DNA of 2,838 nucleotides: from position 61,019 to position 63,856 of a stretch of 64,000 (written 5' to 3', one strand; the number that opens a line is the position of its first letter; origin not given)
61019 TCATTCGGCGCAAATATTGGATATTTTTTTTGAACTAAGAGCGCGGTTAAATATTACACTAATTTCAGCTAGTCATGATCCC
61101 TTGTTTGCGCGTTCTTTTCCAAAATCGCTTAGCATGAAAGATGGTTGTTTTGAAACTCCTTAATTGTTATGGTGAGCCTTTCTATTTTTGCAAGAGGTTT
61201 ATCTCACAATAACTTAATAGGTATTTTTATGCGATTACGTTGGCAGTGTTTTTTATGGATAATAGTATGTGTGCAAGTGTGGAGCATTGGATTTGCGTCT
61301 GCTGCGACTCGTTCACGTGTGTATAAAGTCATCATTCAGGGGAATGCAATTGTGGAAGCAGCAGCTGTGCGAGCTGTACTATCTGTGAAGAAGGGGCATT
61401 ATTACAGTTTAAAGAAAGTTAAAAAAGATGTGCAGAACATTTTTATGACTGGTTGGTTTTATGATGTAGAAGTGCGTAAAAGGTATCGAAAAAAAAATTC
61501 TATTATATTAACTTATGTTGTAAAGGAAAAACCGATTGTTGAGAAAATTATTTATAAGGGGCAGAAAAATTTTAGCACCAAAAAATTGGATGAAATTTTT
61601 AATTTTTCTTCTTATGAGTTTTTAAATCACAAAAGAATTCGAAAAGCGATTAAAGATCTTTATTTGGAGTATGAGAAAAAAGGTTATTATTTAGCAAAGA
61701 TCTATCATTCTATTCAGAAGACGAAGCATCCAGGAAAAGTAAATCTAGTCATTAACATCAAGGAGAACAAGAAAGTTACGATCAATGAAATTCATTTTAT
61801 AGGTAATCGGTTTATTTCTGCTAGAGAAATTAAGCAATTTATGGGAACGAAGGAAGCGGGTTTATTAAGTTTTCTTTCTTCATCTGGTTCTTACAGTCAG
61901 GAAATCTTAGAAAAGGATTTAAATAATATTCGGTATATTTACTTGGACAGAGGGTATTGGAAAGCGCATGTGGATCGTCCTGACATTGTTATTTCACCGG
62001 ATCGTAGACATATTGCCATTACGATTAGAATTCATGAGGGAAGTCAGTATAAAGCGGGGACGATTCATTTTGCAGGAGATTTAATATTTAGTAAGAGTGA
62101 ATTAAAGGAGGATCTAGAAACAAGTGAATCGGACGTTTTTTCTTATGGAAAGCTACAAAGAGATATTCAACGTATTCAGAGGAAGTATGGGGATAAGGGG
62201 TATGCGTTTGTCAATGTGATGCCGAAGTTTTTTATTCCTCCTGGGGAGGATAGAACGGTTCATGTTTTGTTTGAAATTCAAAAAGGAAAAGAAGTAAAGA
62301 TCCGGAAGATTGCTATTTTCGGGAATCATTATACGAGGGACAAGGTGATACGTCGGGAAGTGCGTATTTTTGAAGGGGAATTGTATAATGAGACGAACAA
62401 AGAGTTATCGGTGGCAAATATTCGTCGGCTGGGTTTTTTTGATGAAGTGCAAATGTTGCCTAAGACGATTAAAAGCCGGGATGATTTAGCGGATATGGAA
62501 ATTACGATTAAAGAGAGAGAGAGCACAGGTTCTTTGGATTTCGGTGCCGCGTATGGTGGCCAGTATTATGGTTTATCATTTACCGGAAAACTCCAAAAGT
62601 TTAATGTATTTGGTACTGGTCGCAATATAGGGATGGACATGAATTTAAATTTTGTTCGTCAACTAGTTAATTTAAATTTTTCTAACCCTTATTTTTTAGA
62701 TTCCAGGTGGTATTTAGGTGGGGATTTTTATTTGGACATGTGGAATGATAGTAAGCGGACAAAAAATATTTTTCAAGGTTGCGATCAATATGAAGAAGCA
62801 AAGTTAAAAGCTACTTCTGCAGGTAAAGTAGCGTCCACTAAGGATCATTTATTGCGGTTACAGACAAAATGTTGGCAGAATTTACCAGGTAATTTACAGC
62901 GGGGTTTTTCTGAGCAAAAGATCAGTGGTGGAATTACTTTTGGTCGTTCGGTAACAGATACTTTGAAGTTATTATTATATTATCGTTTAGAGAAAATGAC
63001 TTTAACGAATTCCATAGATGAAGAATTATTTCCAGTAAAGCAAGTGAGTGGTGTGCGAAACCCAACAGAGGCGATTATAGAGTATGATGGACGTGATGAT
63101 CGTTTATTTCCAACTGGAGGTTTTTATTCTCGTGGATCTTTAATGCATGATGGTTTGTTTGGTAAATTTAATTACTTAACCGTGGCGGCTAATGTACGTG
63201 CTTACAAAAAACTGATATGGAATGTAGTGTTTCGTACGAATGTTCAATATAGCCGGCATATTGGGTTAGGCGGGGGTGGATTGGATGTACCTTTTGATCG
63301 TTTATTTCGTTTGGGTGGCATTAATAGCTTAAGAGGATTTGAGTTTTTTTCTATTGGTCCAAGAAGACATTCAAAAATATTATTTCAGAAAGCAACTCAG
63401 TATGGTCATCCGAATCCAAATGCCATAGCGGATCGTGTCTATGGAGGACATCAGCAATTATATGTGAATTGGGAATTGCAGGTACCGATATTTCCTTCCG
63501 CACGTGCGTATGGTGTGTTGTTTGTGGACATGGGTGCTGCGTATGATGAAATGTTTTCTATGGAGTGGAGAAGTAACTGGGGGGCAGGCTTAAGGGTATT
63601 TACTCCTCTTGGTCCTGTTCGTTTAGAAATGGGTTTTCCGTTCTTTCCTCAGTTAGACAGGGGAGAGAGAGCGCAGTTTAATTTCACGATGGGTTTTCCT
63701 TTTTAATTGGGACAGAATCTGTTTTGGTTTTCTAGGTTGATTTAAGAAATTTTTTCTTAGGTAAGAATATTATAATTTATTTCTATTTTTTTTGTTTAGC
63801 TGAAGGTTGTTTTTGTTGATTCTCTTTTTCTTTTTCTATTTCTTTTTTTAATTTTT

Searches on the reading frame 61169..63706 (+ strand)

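Call 35: search_protein_families(library=pfam, proteins=[window:61169-63706:+], max_evalue=0.00001)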
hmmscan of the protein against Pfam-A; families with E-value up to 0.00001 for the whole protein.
window:61169-63706:+ (845 aa): 4 families
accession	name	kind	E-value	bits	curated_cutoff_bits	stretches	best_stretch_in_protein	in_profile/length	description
PF07244.20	POTRA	-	1.9e-59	198.7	21.3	5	295-373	2-79/79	Surface antigen variable number repeat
PF01103.29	Omp85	-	1.5e-42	146.7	24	1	479-845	1-325/325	Omp85 superfamily domain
PF08479.16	POTRA_2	-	1.6e-07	31.5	24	0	124-194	3-72/76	POTRA domain, ShlB-type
PF08478.15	POTRA_1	-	4.7e-06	27.2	23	0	50-108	2-60/69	POTRA domain, FtsQ-type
